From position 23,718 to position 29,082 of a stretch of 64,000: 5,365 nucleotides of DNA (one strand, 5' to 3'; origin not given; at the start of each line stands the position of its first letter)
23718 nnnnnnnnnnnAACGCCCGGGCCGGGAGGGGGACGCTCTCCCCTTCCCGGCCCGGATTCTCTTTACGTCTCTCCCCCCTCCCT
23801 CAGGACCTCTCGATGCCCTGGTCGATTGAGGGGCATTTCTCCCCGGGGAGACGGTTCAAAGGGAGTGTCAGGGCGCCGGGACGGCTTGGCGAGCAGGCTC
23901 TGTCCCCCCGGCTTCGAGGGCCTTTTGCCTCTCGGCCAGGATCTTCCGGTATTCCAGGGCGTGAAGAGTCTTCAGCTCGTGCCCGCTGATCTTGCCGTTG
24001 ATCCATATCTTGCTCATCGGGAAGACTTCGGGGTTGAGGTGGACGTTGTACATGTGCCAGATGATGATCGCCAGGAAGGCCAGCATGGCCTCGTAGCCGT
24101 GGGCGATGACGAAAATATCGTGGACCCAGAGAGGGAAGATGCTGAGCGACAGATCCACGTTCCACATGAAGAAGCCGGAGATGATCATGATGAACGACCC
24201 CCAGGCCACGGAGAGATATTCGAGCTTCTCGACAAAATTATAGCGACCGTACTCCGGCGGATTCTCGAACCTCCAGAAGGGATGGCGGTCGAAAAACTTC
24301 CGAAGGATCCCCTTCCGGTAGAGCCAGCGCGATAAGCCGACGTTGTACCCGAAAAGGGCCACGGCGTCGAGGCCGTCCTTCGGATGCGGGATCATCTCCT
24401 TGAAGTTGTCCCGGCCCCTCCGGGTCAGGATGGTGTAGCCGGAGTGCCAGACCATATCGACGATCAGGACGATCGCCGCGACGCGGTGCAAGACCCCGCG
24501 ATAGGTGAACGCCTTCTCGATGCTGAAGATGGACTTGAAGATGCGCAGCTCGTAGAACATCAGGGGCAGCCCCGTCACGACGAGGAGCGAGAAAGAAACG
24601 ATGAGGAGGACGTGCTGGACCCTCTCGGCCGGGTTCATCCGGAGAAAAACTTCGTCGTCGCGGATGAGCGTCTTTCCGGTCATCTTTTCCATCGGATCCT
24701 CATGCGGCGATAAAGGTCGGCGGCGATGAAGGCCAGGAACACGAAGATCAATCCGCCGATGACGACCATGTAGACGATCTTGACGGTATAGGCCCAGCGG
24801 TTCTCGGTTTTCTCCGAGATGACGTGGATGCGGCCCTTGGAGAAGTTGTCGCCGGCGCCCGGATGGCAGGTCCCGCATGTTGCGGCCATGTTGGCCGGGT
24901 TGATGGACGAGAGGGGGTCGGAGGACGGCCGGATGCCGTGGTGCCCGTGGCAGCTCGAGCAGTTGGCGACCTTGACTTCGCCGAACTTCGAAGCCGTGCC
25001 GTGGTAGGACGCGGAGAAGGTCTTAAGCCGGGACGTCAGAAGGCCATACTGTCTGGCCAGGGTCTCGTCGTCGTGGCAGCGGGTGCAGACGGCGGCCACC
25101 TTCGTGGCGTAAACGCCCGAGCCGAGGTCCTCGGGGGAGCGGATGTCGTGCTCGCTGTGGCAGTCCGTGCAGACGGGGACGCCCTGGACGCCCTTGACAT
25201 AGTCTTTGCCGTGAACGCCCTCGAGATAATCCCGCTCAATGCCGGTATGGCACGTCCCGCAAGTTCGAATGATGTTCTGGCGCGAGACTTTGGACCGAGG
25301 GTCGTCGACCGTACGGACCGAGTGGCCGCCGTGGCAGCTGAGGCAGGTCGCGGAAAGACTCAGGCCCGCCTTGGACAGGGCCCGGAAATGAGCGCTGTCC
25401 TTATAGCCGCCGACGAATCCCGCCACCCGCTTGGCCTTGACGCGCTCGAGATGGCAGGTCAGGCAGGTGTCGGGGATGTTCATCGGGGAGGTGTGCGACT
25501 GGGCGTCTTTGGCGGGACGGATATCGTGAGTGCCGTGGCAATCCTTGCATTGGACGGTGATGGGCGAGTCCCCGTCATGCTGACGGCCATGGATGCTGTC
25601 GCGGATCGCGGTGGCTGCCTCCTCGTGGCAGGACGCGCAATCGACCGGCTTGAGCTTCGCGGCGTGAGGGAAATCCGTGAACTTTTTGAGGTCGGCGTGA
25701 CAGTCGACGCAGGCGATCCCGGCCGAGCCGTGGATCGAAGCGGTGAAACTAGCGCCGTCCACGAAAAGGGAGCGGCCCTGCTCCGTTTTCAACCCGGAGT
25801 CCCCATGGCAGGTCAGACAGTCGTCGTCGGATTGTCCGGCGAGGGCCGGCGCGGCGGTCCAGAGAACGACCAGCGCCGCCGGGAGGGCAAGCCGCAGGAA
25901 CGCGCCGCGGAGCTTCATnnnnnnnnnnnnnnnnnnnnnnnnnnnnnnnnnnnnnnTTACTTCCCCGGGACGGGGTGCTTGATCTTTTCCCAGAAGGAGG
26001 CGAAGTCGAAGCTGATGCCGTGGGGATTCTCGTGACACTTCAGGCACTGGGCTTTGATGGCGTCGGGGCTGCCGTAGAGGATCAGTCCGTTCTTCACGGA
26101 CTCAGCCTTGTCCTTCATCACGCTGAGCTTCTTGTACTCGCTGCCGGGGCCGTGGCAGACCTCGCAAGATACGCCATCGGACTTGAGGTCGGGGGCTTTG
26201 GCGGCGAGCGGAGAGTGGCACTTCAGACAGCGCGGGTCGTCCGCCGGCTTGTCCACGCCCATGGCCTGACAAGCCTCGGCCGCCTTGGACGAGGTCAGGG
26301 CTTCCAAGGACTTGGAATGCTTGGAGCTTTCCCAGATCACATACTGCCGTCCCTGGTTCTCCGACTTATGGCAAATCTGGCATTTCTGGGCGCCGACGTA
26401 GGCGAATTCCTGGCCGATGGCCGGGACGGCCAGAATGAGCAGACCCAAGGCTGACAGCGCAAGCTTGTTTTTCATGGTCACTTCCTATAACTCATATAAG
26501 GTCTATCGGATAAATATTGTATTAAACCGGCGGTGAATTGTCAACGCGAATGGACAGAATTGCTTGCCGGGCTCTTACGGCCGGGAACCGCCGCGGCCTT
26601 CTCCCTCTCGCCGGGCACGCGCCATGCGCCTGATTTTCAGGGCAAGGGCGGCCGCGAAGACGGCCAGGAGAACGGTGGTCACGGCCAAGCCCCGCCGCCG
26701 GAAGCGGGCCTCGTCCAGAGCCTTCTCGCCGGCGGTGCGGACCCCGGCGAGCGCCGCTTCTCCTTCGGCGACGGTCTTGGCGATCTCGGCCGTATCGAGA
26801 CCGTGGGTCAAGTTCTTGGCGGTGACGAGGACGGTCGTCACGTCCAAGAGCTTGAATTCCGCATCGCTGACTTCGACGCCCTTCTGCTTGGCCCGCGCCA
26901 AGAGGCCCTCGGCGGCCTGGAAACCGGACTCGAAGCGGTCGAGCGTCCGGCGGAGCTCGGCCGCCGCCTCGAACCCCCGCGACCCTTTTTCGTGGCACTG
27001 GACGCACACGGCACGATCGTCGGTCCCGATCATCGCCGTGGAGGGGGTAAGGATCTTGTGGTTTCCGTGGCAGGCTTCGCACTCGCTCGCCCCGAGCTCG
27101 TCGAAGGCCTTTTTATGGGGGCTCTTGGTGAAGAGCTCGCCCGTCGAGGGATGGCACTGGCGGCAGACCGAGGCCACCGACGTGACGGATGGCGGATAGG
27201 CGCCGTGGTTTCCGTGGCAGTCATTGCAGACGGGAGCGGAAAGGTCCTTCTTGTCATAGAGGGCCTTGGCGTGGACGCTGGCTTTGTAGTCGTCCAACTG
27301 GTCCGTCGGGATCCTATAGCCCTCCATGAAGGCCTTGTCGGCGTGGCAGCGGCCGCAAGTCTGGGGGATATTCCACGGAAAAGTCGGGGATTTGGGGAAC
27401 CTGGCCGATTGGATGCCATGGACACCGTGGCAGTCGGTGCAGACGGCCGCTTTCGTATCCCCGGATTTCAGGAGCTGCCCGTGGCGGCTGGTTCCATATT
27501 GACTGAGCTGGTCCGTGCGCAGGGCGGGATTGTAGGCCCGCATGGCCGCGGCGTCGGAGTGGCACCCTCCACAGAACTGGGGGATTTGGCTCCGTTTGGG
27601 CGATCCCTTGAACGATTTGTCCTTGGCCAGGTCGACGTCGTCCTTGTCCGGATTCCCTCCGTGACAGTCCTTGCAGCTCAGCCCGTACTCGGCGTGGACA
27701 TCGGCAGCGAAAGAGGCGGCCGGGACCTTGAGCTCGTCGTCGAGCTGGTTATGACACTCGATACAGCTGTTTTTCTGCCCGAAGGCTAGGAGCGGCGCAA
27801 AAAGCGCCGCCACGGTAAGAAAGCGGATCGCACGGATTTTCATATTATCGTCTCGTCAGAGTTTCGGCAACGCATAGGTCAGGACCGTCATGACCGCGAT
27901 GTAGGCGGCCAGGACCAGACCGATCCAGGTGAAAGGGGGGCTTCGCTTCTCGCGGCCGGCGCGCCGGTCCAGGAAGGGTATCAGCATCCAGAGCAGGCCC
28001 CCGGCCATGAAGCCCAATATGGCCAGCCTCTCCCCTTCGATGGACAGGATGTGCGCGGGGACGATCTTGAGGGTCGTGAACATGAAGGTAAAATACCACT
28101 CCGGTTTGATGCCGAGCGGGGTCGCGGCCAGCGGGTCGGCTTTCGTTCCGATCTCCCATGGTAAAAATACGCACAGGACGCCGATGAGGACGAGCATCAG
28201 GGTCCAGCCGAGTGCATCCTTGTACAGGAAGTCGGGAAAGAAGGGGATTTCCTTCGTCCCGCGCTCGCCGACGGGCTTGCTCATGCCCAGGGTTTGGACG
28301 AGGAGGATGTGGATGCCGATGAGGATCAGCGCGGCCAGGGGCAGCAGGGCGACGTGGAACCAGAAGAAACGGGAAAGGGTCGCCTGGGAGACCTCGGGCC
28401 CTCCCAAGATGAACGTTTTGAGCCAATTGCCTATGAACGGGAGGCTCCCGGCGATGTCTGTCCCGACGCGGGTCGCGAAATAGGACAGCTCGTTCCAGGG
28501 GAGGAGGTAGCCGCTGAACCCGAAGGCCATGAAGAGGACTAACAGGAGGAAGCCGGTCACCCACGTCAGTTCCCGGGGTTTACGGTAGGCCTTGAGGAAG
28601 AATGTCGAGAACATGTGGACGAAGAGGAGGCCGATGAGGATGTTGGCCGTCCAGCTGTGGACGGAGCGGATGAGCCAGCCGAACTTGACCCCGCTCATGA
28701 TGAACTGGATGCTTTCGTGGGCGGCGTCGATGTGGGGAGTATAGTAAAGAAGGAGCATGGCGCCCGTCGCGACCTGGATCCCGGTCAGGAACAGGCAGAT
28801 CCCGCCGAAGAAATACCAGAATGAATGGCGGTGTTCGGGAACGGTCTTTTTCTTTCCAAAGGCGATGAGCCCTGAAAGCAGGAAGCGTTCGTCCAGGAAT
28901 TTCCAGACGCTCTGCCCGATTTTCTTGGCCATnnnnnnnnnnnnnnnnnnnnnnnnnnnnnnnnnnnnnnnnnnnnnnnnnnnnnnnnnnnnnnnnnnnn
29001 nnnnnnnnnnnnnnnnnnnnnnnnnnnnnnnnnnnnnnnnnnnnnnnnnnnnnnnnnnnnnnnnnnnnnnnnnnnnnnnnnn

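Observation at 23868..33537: Nine-gene translationally coupled operon combining System II cytochrome c maturation, three quinol-oxidising modules and 41 c-heme sites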

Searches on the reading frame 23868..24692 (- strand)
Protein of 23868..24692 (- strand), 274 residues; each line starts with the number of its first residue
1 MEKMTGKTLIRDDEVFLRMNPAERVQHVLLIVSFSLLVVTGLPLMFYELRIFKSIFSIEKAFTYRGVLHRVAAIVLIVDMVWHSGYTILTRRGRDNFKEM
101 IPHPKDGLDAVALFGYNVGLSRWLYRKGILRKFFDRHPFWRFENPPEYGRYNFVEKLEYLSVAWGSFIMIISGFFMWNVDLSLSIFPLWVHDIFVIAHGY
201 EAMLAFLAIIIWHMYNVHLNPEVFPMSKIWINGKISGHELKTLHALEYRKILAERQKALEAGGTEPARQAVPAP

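Call 6: search_protein_families(library=pfam, proteins=[window:23868-24692:-], max_evalue=0.01)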
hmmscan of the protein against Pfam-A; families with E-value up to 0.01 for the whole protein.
window:23868-24692:- (274 aa): 2 families
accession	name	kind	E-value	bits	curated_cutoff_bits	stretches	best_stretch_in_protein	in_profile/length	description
PF01292.26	Ni_hydr_CYTB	-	1.2e-10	41.9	30.1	1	18-217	1-162/179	Prokaryotic cytochrome b561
PF14358.11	DUF4405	-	0.0082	17.1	26.7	1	27-85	3-63/66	Domain of unknown function (DUF4405)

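Call 7: search_protein_families(library=ncbifam, proteins=[window:23868-24692:-], max_evalue=0.01)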
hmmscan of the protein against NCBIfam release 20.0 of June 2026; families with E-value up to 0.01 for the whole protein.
window:23868-24692:- (274 aa): 3 families
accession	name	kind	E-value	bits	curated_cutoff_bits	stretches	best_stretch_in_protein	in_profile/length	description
TIGR01583.1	formate-DH-gamm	equivalog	1.4e-11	44.8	115.85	2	145-251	98-201/204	formate dehydrogenase subunit gamma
NF007558.0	PRK10179.1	equivalog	4.4e-07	29.8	339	1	147-257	105-210/217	formate dehydrogenase-N subunit gamma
NF007924.0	PRK10639.1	equivalog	2e-06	27.7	341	1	146-257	102-208/211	formate dehydrogenase cytochrome b556 subunit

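Call 38: search_solved_structures(query=window:23868-24692:-, max_evalue=0.1)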
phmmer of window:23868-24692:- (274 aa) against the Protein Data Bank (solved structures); distinct sequences matched with E-value up to 0.1: 2.
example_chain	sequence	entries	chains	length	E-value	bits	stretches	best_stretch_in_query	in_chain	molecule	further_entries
1kqf_C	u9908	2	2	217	0.0016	21.4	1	147-260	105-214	FORMATE DEHYDROGENASE, NITRATE-INDUCIBLE, CYTOCHROME B556(FDN) SUBUNIT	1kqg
2b5d_X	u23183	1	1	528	0.07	15.9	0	97-152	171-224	alpha-Amylase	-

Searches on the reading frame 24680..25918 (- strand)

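Call 6: search_protein_families(library=pfam, proteins=[window:24680-25918:-], max_evalue=0.01)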
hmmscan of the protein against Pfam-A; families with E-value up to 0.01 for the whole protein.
window:24680-25918:- (412 aa): 6 families
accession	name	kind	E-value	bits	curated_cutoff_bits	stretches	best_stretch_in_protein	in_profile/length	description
PF14522.11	Cytochrome_C7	-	2.1e-17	63.1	24.8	5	216-283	12-67/67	Cytochrome c7 and related cytochrome c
PF09699.15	Paired_CXXCH_1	-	2e-16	59.8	20.6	3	250-285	9-39/41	Doubled CXXCH motif (Paired_CXXCH_1)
PF14537.11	Cytochrom_c3_2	-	4.9e-16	59.4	25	3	63-156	2-78/79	Cytochrome c3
PF22678.1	Cytochrom_c_NrfB-like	-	2.9e-10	40.9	27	1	34-102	1-69/89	Cytochrome c-type protein NrfB-like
PF00684.25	DnaJ_CXXCXGXG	-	1.6e-05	25.5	32.7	0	306-356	5-51/65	DnaJ central domain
PF02335.20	Cytochrom_C552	-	2.6e-05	23.8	24.1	1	58-114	235-298/438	Cytochrome c552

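Call 7: search_protein_families(library=ncbifam, proteins=[window:24680-25918:-], max_evalue=0.01)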
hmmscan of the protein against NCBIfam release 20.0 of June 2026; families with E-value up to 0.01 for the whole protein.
window:24680-25918:- (412 aa): 10 families
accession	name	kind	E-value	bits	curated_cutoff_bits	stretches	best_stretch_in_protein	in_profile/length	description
TIGR03508.1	decahem_SO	subfamily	9.1e-18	64.6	192.2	2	28-159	67-177/258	DmsE family decaheme c-type cytochrome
NF008659.0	PRK11659.1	equivalog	2.5e-08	33.8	184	1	33-142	77-181/188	cytochrome c nitrite reductase pentaheme subunit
TIGR04257.1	nanowire_3heme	domain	8.7e-07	29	40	0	302-355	16-61/75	c(7)-type cytochrome triheme domain-containing protein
NF040967.1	cytc_ExtN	equivalog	4.4e-06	25.8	200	1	238-354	29-139/415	selenite/tellurite reduction operon c-type cytochrome ExtN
NF040968.1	FeS_ExtO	equivalog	7.1e-06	25.1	200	1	238-354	29-139/416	selenite/tellurite reduction operon b-type cytochrome iron-sulfur cluster-binding subunit ExtO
TIGR01905.1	paired_CXXCH_1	subfamily_domain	0.0006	19.7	25.2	1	250-285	9-39/41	doubled CXXCH domain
TIGR03146.1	cyt_nit_nrfB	equivalog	0.00097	19.4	166.6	0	190-225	107-142/145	cytochrome c nitrite reductase pentaheme subunit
NF038038.1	cytoc_DsrJ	equivalog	0.0013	19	100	0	53-98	80-121/121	sulfate reduction electron transfer complex DsrMKJOP subunit DsrJ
NF008339.0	PRK11125.1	equivalog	0.0019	16.9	595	1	58-114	277-341/487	ammonia-forming cytochrome c nitrite reductase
NF041198.1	UshA_like_PCGU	equivalog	0.0029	16.2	275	0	177-226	460-510/519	UshA-like (seleno)protein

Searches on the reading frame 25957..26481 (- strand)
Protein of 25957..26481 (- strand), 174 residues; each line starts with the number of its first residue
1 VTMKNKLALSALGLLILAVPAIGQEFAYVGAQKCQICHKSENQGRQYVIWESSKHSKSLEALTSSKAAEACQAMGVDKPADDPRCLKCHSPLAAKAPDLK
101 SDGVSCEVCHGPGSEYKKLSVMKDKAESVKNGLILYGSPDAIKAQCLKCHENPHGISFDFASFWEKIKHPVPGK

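Call 6: search_protein_families(library=pfam, proteins=[window:25957-26481:-], max_evalue=0.01)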
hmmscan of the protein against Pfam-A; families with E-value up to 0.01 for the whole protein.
window:25957-26481:- (174 aa): 7 families
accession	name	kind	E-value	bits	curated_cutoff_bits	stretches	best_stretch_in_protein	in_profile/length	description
PF13435.11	Cytochrome_C554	-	1.2e-12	49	20.8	1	33-111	1-84/84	Cytochrome c554 and c-prime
PF09699.15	Paired_CXXCH_1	-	3.2e-05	24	20.6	0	79-111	3-37/41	Doubled CXXCH motif (Paired_CXXCH_1)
PF14522.11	Cytochrome_C7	-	4.7e-05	23.6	24.8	1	84-151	15-67/67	Cytochrome c7 and related cytochrome c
PF22113.1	Mtrc-MtrF_II-IV_dom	-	5.4e-05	23.2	30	1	31-117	81-170/176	Outer membrane cytochrome MtrC/MtrF-like, domains II/IV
PF14537.11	Cytochrom_c3_2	-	0.00049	21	25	1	83-152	7-66/79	Cytochrome c3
PF02085.21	Cytochrom_CIII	-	0.0022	18.7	22.9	0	32-110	31-101/101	Class III cytochrome C family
PF13442.11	Cytochrome_CBB3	-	0.0026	18.5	27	0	29-52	9-25/68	Cytochrome C oxidase, cbb3-type, subunit III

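Call 7: search_protein_families(library=ncbifam, proteins=[window:25957-26481:-], max_evalue=0.01)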
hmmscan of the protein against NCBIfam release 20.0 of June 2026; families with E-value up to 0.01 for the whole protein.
window:25957-26481:- (174 aa): 8 families
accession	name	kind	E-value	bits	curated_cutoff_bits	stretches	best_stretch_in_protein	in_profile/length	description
NF043010.1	Cyt554_Nsmonas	equivalog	4.9e-12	45.7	400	1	5-155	7-166/238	cytochrome c-550 CycA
NF041198.1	UshA_like_PCGU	equivalog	5.5e-12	45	275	1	24-160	401-518/519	UshA-like (seleno)protein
TIGR03508.1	decahem_SO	subfamily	7.1e-06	25.7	192.2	1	101-157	32-84/258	DmsE family decaheme c-type cytochrome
NF041028.1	decahem_GSU2203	exception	1.2e-05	24.7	325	1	101-158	65-116/317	GSU2203 family decaheme c-type cytochrome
TIGR04315.1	octaheme_Shew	subfamily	0.00051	19.2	375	1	32-127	21-120/440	tetrathionate reductase family octaheme c-type cytochrome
NF045713.1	CxxCH_16_HmcA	equivalog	0.0012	17.5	400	1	31-116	174-258/541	sulfate respiration complex hexadecaheme cytochrome HmcA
TIGR03153.1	cytochr_NrfH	equivalog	0.0041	17.2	134.2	0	32-110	53-133/138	cytochrome c nitrite reductase small subunit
TIGR01905.1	paired_CXXCH_1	subfamily_domain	0.0084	16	25.2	0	143-155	6-17/41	doubled CXXCH domain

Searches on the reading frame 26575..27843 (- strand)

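Call 6: search_protein_families(library=pfam, proteins=[window:26575-27843:-], max_evalue=0.01)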
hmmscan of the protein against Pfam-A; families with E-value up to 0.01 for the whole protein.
window:26575-27843:- (422 aa): 7 families
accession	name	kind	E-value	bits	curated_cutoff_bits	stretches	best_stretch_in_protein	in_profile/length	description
PF09699.15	Paired_CXXCH_1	-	9.1e-17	60.9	20.6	3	253-286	7-38/41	Doubled CXXCH motif (Paired_CXXCH_1)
PF14537.11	Cytochrom_c3_2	-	1.5e-15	57.8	25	2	49-167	1-78/79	Cytochrome c3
PF14522.11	Cytochrome_C7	-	4.2e-14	52.6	24.8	1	44-139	2-66/67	Cytochrome c7 and related cytochrome c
PF22678.1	Cytochrom_c_NrfB-like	-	7.3e-06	26.8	27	1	23-76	32-80/89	Cytochrome c-type protein NrfB-like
PF13435.11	Cytochrome_C554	-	2e-05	25.9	20.8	0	226-289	1-60/84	Cytochrome c554 and c-prime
PF02085.21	Cytochrom_CIII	-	0.0001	23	22.9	0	195-284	22-101/101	Class III cytochrome C family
PF02335.20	Cytochrom_C552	-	0.0004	19.9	24.1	0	91-158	128-195/438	Cytochrome c552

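Call 7: search_protein_families(library=ncbifam, proteins=[window:26575-27843:-], max_evalue=0.01)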
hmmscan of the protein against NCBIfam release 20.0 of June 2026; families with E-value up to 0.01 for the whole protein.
window:26575-27843:- (422 aa): 10 families
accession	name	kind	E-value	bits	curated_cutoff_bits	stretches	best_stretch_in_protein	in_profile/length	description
TIGR03508.1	decahem_SO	subfamily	5.1e-14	52.4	192.2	2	24-231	2-219/258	DmsE family decaheme c-type cytochrome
TIGR01905.1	paired_CXXCH_1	subfamily_domain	1.8e-11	43.8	25.2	1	253-287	7-39/41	doubled CXXCH domain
NF008659.0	PRK11659.1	equivalog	3.2e-06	27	184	1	23-108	109-180/188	cytochrome c nitrite reductase pentaheme subunit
NF041198.1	UshA_like_PCGU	equivalog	2.1e-05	23.3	275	0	224-252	408-436/519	UshA-like (seleno)protein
TIGR04257.1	nanowire_3heme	domain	2.5e-05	24.3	40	1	41-102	11-65/75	c(7)-type cytochrome triheme domain-containing protein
TIGR03153.1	cytochr_NrfH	equivalog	0.00013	22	134.2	0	24-61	102-133/138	cytochrome c nitrite reductase small subunit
NF040968.1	FeS_ExtO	equivalog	0.00023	20.1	200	0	254-304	40-89/416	selenite/tellurite reduction operon b-type cytochrome iron-sulfur cluster-binding subunit ExtO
NF040967.1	cytc_ExtN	equivalog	0.00032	19.7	200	0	254-304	40-89/415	selenite/tellurite reduction operon c-type cytochrome ExtN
TIGR03146.1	cyt_nit_nrfB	equivalog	0.00035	20.9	166.6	1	23-97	83-143/145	cytochrome c nitrite reductase pentaheme subunit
NF049875.1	NetB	exception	0.0034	17.2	380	1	23-99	137-199/211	Nrf-like electron transfer protein NetB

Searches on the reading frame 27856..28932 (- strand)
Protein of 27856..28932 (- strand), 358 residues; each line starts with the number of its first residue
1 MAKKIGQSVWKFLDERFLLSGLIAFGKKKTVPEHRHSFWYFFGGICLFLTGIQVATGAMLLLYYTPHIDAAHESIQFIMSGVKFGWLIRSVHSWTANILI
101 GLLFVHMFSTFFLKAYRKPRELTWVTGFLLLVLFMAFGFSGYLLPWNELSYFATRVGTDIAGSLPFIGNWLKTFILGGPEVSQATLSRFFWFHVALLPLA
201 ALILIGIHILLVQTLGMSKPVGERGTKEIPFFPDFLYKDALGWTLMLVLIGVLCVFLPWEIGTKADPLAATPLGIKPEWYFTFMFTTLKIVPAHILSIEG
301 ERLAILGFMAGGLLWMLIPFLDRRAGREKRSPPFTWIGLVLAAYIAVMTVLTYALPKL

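Call 6: search_protein_families(library=pfam, proteins=[window:27856-28932:-], max_evalue=0.01)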
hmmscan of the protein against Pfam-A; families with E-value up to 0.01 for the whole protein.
window:27856-28932:- (358 aa): 3 families
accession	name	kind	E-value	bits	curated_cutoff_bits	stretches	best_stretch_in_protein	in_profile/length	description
PF00033.24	Cytochrome_B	-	2.9e-51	174.4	27.2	1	36-214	10-187/189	Cytochrome b/b6/petB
PF13631.11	Cytochrom_B_N_2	-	6.6e-45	153.5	27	1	98-261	2-166/169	Cytochrome b(N-terminal)/b6/petB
PF00032.22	Cytochrom_B_C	-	5.4e-09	36.7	20.7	1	265-353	2-80/102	Cytochrome b(C-terminal)/b6/petD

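Call 7: search_protein_families(library=ncbifam, proteins=[window:27856-28932:-], max_evalue=0.01)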
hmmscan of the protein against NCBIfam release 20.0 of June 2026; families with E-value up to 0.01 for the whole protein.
window:27856-28932:- (358 aa): 5 families
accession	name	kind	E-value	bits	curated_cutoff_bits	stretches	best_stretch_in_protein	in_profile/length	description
NF002990.0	PRK03735.1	subfamily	3.5e-63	213.3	325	1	7-220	3-222/223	cytochrome b6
NF040969.1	cytb_ExtP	equivalog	2.7e-59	200.5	290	1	29-218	12-203/205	selenite/tellurite reduction operon b-type cytochrome ExtP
NF050120.1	bc1_QcrB_actin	exception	4.8e-39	134.5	500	1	13-310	2-319/458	cytochrome bc1 complex cytochrome b subunit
NF041076.1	cyt_b_SoxC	equivalog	5.2e-30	104.8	740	2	52-219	40-202/542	proton pump complex cytochrome B SoxC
TIGR01156.1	cytb6_f_IV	equivalog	2e-08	34.3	127.05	1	234-310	35-110/160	cytochrome b6-f complex subunit IV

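Call 37: search_solved_structures(query=window:27856-28932:-, max_evalue=1e-10)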
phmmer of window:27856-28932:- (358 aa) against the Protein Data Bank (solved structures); distinct sequences matched with E-value up to 1e-10: 53.
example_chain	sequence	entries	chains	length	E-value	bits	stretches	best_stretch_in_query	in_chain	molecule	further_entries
6rqf_I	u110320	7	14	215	7.3e-49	170.1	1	9-220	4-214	Cytochrome b6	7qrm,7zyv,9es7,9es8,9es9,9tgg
7r0w_I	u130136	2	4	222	3.6e-48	167.9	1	8-220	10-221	Cytochrome b6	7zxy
1q90_B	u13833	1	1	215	4.1e-48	167.7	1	9-220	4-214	Cytochrome b6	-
29ye_B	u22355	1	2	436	1e-47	166.3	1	9-305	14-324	Cytochrome b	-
1zrt_C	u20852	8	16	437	1.1e-47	166.3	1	9-305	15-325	Cytochrome b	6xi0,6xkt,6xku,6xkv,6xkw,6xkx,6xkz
29xz_B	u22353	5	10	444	1.1e-47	166.2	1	9-305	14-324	Cytochrome b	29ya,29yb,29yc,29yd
2qjp_A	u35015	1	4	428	2.1e-47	165.4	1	30-349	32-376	Cytochrome b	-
5kkz_A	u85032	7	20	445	2.1e-47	165.3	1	30-349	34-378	Cytochrome b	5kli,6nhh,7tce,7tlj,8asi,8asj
9fks_a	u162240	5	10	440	2.2e-47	165.3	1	32-348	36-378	Cytochrome b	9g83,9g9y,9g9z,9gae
2yiu_A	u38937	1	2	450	2.4e-47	165.1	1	32-348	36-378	CYTOCHROME B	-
2qjk_A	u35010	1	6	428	2.8e-47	164.9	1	30-349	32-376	Cytochrome b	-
2fyn_A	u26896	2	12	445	3.1e-47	164.8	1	30-349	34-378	Cytochrome b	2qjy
6nin_A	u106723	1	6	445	4.2e-47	164.4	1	30-349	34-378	Cytochrome b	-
2zt9_A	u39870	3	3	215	5.4e-47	164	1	9-220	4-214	Cytochrome b6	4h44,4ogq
1vf5_A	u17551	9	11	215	7.7e-47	163.5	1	9-220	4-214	CYTOCHROME B6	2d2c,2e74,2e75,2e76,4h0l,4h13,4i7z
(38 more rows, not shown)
